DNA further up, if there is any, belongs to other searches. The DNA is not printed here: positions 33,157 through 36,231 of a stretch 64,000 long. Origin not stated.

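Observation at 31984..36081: Candidate undescribed two-gene defence module: 924-aa protein with DUF4365-like nuclease N-domain and Cys-rich C-terminus, next to a 408-aa HNH-domain protein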

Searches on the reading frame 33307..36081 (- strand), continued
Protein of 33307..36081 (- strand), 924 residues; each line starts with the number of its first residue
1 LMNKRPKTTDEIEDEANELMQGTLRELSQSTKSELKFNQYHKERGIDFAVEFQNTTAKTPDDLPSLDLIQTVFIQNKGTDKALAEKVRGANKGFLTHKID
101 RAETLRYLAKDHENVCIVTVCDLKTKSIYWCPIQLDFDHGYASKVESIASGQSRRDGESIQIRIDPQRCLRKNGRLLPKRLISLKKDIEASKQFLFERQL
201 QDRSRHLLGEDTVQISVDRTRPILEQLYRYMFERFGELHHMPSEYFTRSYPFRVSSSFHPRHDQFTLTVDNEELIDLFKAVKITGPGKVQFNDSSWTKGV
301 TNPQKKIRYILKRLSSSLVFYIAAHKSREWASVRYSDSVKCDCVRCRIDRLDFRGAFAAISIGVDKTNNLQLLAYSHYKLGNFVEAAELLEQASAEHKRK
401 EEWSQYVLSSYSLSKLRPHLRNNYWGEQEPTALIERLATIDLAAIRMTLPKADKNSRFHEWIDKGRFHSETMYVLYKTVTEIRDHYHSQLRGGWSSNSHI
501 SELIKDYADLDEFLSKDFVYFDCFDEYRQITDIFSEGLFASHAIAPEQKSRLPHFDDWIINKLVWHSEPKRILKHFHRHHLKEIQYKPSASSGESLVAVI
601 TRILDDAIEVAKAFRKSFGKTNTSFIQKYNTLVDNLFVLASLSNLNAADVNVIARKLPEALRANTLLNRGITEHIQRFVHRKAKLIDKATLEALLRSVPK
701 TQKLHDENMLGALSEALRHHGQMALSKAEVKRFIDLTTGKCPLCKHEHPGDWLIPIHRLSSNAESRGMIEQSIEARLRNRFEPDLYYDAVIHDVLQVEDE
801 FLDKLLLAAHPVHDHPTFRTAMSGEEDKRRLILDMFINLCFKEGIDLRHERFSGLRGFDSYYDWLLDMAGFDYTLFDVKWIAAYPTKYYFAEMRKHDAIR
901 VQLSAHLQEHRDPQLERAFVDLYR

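Call 58: search_protein_families(library=pfam, proteins=[L016:4147-6024:+, L016:6027-7298:+, L016:7309-8556:+, L016:8587-9132:+, L017:8576-9808:+, L017:5836-7950:+, L019:7927-9906:+, L020:8022-9023:-, L017:13152-14009:-, L019:12777-13592:-], max_evalue=0.001)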
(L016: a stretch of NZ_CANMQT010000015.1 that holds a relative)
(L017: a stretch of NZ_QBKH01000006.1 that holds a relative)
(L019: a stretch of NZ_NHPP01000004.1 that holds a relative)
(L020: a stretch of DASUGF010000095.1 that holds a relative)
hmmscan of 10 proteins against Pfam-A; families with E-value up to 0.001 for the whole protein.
L016:4147-6024:+ (625 aa): 3 families
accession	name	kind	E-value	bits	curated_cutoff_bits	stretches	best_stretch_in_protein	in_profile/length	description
PF23598.1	LRR_14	-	6.1e-19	68.4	40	2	433-591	34-192/353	Leucine-rich repeat region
PF12799.13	LRR_4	-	4e-08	33.7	27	0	191-229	2-39/44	Leucine Rich repeats (2 copies)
PF24758.1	LRR_At5g56370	-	1.5e-06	28.5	27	0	167-223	38-95/227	FBD-associated F-box protein At5g56370, LRR repeats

L016:6027-7298:+ (423 aa): 0 families

L016:7309-8556:+ (415 aa): 2 families
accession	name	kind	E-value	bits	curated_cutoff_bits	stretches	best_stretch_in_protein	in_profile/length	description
PF20628.3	Dyp_perox_C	-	1.1e-26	93.9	20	1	174-394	2-164/166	Dyp-type peroxidase, C-terminal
PF04261.18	Dyp_perox_N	-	0.00014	22.3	20.4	1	10-90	2-89/146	Dyp-type peroxidase, N-terminal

L016:8587-9132:+ (181 aa): 0 families

L017:8576-9808:+ (410 aa): 3 families
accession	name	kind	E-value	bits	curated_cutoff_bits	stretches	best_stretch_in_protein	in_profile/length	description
PF13102.12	Phage_int_SAM_5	-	1.9e-19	70.3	22.3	1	111-214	3-97/98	Phage integrase SAM-like domain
PF00589.27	Phage_integrase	-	8.2e-14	52.2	27.1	1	252-387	30-168/172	Phage integrase family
PF17293.8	Arm-DNA-bind_5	-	2.3e-07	31.7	22.6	1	12-95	3-85/87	Arm DNA-binding domain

L017:5836-7950:+ (704 aa): 3 families
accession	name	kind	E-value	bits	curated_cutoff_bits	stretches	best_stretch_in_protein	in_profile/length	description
PF07698.17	7TM-7TMR_HD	-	5.1e-28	98.8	29.4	1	283-469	3-190/190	7TM receptor with intracellular HD hydrolase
PF07697.16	7TMR-HDED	-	1.3e-16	61.7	27.6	1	55-267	8-221/224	7TM-HD extracellular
PF01966.28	HD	-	1.5e-16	61.1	22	1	494-637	1-115/116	HD domain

L019:7927-9906:+ (659 aa): 4 families
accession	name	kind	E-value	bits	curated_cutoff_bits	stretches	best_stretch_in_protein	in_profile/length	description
PF22711.1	SNaCT5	-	5.1e-42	144.6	27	1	457-649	1-194/196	Short NACHT-associated C-Terminal domain, family 5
PF05729.18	NACHT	-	1.8e-10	41.3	26.7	1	123-262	6-163/167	NACHT domain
PF20720.3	nSTAND3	-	7.1e-05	23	27.2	0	119-232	19-112/155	Novel STAND NTPase 3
PF24883.2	NPHP3_N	-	0.00021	22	24.8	0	178-231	112-164/164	Nephrocystin 3, N-terminal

L020:8022-9023:- (333 aa): 1 family
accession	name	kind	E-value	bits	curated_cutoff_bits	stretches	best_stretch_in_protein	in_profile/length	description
PF09952.14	AbiEi_2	-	6.3e-27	95.1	21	1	190-329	1-142/143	Transcriptional regulator, AbiEi antitoxin, Type IV TA system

L017:13152-14009:- (285 aa): 1 family
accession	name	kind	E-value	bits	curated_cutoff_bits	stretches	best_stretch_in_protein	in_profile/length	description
PF04471.18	Mrr_cat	-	7.5e-10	39.4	21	1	6-120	3-106/115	Restriction endonuclease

L019:12777-13592:- (271 aa): 4 families
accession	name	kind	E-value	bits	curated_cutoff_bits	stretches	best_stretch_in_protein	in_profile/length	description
PF08443.16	RimK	-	2.9e-37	128.5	21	1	9-191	1-177/188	RimK-like ATP-grasp domain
PF02955.21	GSH-S_ATP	-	2.5e-17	63.3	23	1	25-192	11-173/175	Prokaryotic glutathione synthetase, ATP-grasp domain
PF14397.11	ATPgrasp_ST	-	1.4e-06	28.2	31.4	0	8-68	18-81/278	Sugar-transfer associated ATP-grasp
PF02655.19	ATP-grasp_3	-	2.2e-06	28.3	23.2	1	9-183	1-158/160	ATP-grasp domain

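Call 70: find_related_loci(query=A5, collection=metagenome_contigs, flank=8000)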
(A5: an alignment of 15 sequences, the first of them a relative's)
Query A5 (923 aa) in metagenome_contigs; peptide patterns used: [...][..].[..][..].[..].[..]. (x = any residue, [..] = any of these).
600 stretches matched a pattern (row limit reached: there are more); 25 encode a relative of the query (tblastn E <= 1e-3); 25 distinct loci.
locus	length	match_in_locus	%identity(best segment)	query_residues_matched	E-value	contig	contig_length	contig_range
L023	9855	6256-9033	33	1-922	9e-173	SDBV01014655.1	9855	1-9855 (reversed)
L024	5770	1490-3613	36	214-922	3e-171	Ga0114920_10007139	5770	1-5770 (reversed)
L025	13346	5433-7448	37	248-921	9e-157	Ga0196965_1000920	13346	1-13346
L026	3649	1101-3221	32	214-922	1e-137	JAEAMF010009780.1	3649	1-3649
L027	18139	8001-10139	32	209-921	8e-124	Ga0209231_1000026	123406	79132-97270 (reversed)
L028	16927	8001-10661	29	10-922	6e-116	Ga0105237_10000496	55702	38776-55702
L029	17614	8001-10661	29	10-922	7e-115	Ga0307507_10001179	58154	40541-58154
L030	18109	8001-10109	30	214-922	4e-110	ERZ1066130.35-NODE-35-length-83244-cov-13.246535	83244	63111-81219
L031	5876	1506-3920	26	100-922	4e-95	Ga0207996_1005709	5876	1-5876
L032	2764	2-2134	27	213-922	4e-95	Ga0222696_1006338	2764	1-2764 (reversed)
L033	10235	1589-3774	31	169-921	2e-88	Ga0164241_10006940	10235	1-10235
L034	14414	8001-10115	31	213-922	2e-122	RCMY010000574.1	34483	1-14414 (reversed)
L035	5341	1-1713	27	350-922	2e-66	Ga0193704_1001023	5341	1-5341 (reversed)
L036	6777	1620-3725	23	218-921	2e-60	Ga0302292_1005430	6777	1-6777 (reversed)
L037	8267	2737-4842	23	218-921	2e-60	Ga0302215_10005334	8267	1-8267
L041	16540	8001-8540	36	744-922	5e-30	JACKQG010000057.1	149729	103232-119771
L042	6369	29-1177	21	534-921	3e-27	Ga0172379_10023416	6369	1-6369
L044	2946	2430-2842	32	784-921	8e-14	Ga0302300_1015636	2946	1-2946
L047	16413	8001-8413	32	784-921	8e-14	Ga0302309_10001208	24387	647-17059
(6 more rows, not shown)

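Call 73: search_protein_families(library=pfam, proteins=[L034:3859-7143:+, L027:4462-7515:+, L027:10159-10833:+, L023:3142-4962:+, L025:2975-4534:+, L025:4560-5285:+, L030:4197-5849:+, L042:1212-2054:+, L042:2093-3550:+, L042:3547-6369:+], max_evalue=0.001)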
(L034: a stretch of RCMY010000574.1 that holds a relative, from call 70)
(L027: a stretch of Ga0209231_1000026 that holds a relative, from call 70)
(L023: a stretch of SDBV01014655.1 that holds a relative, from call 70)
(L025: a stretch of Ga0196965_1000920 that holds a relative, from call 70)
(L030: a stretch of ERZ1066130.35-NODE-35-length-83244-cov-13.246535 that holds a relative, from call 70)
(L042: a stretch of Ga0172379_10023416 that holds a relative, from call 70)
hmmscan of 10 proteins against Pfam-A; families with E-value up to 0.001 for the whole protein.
L034:3859-7143:+ (1094 aa): 3 families
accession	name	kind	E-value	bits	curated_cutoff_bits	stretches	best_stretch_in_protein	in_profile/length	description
PF04851.21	ResIII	-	5.8e-27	95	22.5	1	127-295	4-164/164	Type III restriction enzyme, res subunit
PF00270.35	DEAD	-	1.1e-13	51.7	26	1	133-296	6-163/167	DEAD/DEAH box helicase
PF00271.37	Helicase_C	-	6.5e-06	26.8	23.5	1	364-450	22-109/110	Helicase conserved C-terminal domain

L027:4462-7515:+ (1017 aa): 6 families
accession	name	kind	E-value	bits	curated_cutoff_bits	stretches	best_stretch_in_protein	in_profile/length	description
PF07669.17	Eco57I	-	4.5e-46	157.5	25.3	1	507-669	1-171/171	Eco57I restriction-modification methylase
PF02384.22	N6_Mtase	-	1.5e-19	70.9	20.4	1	457-700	49-251/311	N-6 DNA Methylase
PF12950.13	TaqI_C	-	2.2e-17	63.8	26.5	1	768-888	2-118/118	TaqI-like C-terminal specificity domain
PF20473.4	MmeI_Mtase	-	3.3e-16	59.7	27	1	440-634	5-197/259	MmeI, DNA-methyltransferase domain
PF04313.20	HSDR_N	-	0.00018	21.9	25.1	1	12-146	53-194/198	Type I restriction enzyme R protein N terminus (HSDR_N)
PF20465.4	MmeI_hel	-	0.00058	21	27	1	247-321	4-75/75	MmeI, helicase spacer domain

L027:10159-10833:+ (224 aa): 1 family
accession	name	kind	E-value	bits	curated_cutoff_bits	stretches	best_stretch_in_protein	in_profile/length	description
PF12686.12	DUF3800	-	5e-14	53.7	21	1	7-180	1-149/149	Protein of unknown function (DUF3800)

L023:3142-4962:+ (606 aa): 0 families

L025:2975-4534:+ (519 aa): 3 families
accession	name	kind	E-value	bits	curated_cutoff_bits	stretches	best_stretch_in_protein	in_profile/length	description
PF22483.2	Mu-transpos_C_2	-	3.9e-11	43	27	1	325-397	1-71/73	Mu transposase, C-terminal domain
PF00665.32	rve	-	1.3e-09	38.6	32.6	1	141-255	2-102/102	Integrase core domain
PF13384.12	HTH_23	-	0.00059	20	24.6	0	12-44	8-40/50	Homeodomain-like domain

L025:4560-5285:+ (241 aa): 9 families
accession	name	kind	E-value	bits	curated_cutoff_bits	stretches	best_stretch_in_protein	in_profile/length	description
PF01695.23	IstB_IS21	-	5.6e-67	226.1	24.1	1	8-239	2-233/238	IstB-like ATP binding protein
PF20720.3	nSTAND3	-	1e-07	32.2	27.2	1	94-142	13-61/155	Novel STAND NTPase 3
PF00308.24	Bac_DnaA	-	6.4e-05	23.6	23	1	100-170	36-108/162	Bacterial DnaA ATPAse domain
PF13173.12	AAA_14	-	8.9e-05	22.9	27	1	98-168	2-71/129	AAA domain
PF01935.23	DUF87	-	0.00016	22.3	23.2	0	103-132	28-58/220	Helicase HerA, central domain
PF00004.35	AAA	-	0.00023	22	21.2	1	101-168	1-66/131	ATPase family associated with various cellular activities (AAA)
PF13238.12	AAA_18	-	0.00072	20.4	29.4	0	101-167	1-61/128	AAA domain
PF25199.1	nSTAND_NTPase5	-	0.00091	19.5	34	0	75-168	18-105/145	Novel STAND NTPase 5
PF13191.12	AAA_16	-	0.00099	20.1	32.6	0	97-124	23-50/167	AAA ATPase domain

L030:4197-5849:+ (550 aa): 1 family
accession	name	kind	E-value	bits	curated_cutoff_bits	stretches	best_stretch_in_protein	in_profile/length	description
PF05960.17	DUF885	-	3.9e-12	47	32.4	1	52-283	13-251/532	Bacterial protein of unknown function (DUF885)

L042:1212-2054:+ (280 aa): 1 family
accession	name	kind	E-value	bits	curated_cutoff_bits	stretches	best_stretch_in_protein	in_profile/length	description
PF01797.21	Y1_Tnp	-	2.1e-06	28.3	23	0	211-268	65-121/121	Transposase IS200 like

L042:2093-3550:+ (485 aa): 11 families
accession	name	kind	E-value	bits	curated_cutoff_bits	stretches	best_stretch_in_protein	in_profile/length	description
PF13749.12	HATPase_c_4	-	5.1e-21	74.9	26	1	290-376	1-88/89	Putative ATP-dependent DNA helicase recG C-terminal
PF04326.19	SLFN_AlbA_2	-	1.4e-12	48.6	25.3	1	18-123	1-117/118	Schlafen, AlbA_2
PF13412.12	HTH_24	-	4.7e-09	36.1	21.9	1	424-470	2-48/48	Winged helix-turn-helix DNA-binding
PF08279.18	HTH_11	-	2.9e-06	27.5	25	1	426-467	1-43/55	HTH domain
PF01726.22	LexA_DNA_bind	-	4.2e-06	26.9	23.7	1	421-474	2-61/65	LexA DNA binding domain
PF01047.28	MarR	-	2.4e-05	24.6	24.6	1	423-471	1-49/59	MarR family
PF12802.13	MarR_2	-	6.2e-05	23.5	27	1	427-476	7-58/61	MarR family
PF21715.3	CggR_N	-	0.00011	22.2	30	1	426-473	4-51/71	CggR N-terminal DNA binding domain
PF25212.1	HVO_A0114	-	0.00028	21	27.6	1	422-474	19-71/84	HVO_A0114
PF01022.26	HTH_5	-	0.00077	19.7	22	0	429-470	6-46/47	Bacterial regulatory protein, arsR family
PF04079.22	SMC_ScpB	-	0.00088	19.3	27.4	0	420-473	78-128/160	Segregation and condensation complex subunit ScpB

L042:3547-6369:+ (941 aa): 6 families
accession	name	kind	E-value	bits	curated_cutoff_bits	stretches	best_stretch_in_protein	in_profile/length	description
PF18766.7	SWI2_SNF2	-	3.5e-55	187.5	26.7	1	286-519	2-211/221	SWI2/SNF2 ATPase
PF11867.13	T1RH-like_C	-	1.3e-54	186.2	26.8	1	732-939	2-209/329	Type I restriction enzyme HindI endonuclease subunit-like, C-terminal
PF04313.20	HSDR_N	-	8.7e-29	101.2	25.1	1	13-224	13-195/198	Type I restriction enzyme R protein N terminus (HSDR_N)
PF22679.2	T1R_D3-like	-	6.2e-25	88.9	27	1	572-716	3-156/158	Type I restriction enzyme subunit R domain 3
PF04851.21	ResIII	-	1e-16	61.7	22.5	1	280-465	2-163/164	Type III restriction enzyme, res subunit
PF00270.35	DEAD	-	4.4e-06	27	26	0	314-465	21-161/167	DEAD/DEAH box helicase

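Call 74: predict_structure(alignment_id=A4)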
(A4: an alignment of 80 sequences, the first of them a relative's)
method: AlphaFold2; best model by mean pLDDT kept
length: 923 residues; sequences in the alignment: 80
mean_pLDDT: 91.9   pTM: 0.80
mean pLDDT of the five models: 91.9, 91.4, 90.9, 90.5, 90.1
residues with pLDDT >= 90: 737; 70-90: 147; 50-70: 35; < 50: 4
segments of 3 or more residues with pLDDT < 50: none
pLDDT, mean of each block of 10 residues (from residue 1): 77 96 91 77 85 72 73 95 92 93 91 95 97 90 85 74 96 94 93 84 56 88 97 94 93 92 96 97 93 95 97 97 96 89 93 93 74 95 95 95 96 94 87 95 91 90 93 96 95 91 97 95 96 98 94 97 97 98 93 92 94 84 93 98 98 94 89 96 97 95 93 94 94 93 93 95 96 96 97 96 94 78 85 96 95 91 96 95 94 96 96 94 87
secondary structure, 60 per line:
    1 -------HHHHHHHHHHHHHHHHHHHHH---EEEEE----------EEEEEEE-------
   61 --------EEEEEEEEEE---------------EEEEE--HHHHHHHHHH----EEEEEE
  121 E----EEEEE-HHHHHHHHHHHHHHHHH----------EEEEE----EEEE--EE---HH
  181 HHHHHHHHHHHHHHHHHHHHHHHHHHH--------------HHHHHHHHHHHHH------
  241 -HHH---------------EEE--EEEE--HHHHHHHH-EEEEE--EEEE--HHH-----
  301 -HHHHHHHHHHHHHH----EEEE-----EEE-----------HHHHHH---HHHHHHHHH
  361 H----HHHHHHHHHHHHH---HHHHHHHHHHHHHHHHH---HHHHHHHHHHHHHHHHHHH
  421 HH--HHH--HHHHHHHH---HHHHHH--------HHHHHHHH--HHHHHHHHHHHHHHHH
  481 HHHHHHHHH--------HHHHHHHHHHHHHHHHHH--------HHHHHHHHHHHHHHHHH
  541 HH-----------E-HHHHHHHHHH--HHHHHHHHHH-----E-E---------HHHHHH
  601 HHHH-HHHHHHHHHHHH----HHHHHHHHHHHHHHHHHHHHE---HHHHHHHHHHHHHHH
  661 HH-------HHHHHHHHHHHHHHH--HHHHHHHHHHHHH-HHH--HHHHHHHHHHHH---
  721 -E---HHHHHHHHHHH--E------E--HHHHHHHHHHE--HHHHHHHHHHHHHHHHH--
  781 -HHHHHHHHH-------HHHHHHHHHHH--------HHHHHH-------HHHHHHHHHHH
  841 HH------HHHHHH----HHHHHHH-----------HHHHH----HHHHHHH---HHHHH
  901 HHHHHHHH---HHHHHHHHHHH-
elements in order (helices of 4 or more, strands of 3 or more residues): H8-28 E32-36 E47-53 E69-78 E94-98 H101-110 E115-121 E126-130 H132-148 E159-163 E168-171 H179-207 H222-234 E260-262 E265-268 H271-278 E280-284 E287-290 H302-315 E320-323 E329-331 H343-348 H352-361 H366-378 H382-398 H402-422 H430-437 H441-446 H455-462 H465-489 H498-515 H524-542 H556-565 H568-577 H595-604 H606-617 H622-641 H646-662 H670-684 H687-699 H706-717 H726-736 H749-758 H762-778 H782-790 H798-808 H817-822 H830-842 H849-854 H859-865 H877-881 H886-892 H896-908 H912-922

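Call 77: fold_search(model_id=the predicted structure, library=pdb)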
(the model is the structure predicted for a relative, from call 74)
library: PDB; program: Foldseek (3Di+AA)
matches with E <= 10: 870; with E <= 0.001: 49
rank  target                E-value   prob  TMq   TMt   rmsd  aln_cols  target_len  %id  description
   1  8z18_A                2.2e-10  1.00  0.55  0.52   8.6       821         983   11  The tetramer complex of DSR2 and tube-forming domain of phage tail tube protein (released 2024-08-14)
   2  8wyd_A                3.6e-10  1.00  0.53  0.52  12.6       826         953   12  Cryo-EM structure of DSR2-DSAD1 complex (released 2024-04-10)
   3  8wyb_C                5.5e-10  1.00  0.51  0.50   9.4       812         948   11  Cryo-EM structure of DSR2 (H171A)-tube-NAD+ complex (released 2024-04-10)
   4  8wy8_B                7.2e-10  1.00  0.50  0.50   9.0       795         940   12  Cryo-EM structure of DSR2 apo complex (released 2024-04-10)
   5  8wyb_B                1.0e-09  1.00  0.50  0.49   8.6       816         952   11  Cryo-EM structure of DSR2 (H171A)-tube-NAD+ complex (released 2024-04-10)
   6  8wyc_B                1.1e-09  1.00  0.53  0.51  12.5       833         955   11  Cryo-EM structure of DSR2 (H171A)-tube-NAD+ (partial) complex (released 2024-04-10)
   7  8wye_A                1.4e-09  1.00  0.51  0.50   8.7       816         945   12  Cryo-EM structure of DSR2-DSAD1 (partial) complex (released 2024-04-10)
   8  8xff_A                1.5e-09  1.00  0.49  0.46  10.7       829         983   12  Cryo-EM structure of defence-associatedsirtuin 2 (DSR2) H171A protein in complex with SPR phage tail tube protein (released 2024-10-23)
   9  8yln_A                1.9e-09  1.00  0.53  0.67   6.6       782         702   10  The structure of DSR2-Tail tube complex (released 2024-08-14)
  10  8wyd_C                2.1e-09  1.00  0.53  0.52   8.3       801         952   12  Cryo-EM structure of DSR2-DSAD1 complex (released 2024-04-10)
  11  8wyb_A                2.6e-09  1.00  0.50  0.48  10.1       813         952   12  Cryo-EM structure of DSR2 (H171A)-tube-NAD+ complex (released 2024-04-10)
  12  8xew_C                2.6e-09  1.00  0.51  0.48   9.5       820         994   11  Cryo-EM structure of defence-associatedsirtuin 2 (DSR2) H171A protein (released 2024-10-23)
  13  8wyd_B                2.9e-09  1.00  0.52  0.51   9.0       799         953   11  Cryo-EM structure of DSR2-DSAD1 complex (released 2024-04-10)
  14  8wy8_D                3.4e-09  1.00  0.52  0.51   8.9       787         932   11  Cryo-EM structure of DSR2 apo complex (released 2024-04-10)
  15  8k98_B                3.7e-09  1.00  0.50  0.64   8.2       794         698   11  Cryo-EM structure of DSR2-TTP (released 2024-05-01)
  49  8wkx_A                1.0e-05  1.00  0.46  0.43  11.1       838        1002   12  Cryo-EM structure of DSR2 (released 2024-05-22)
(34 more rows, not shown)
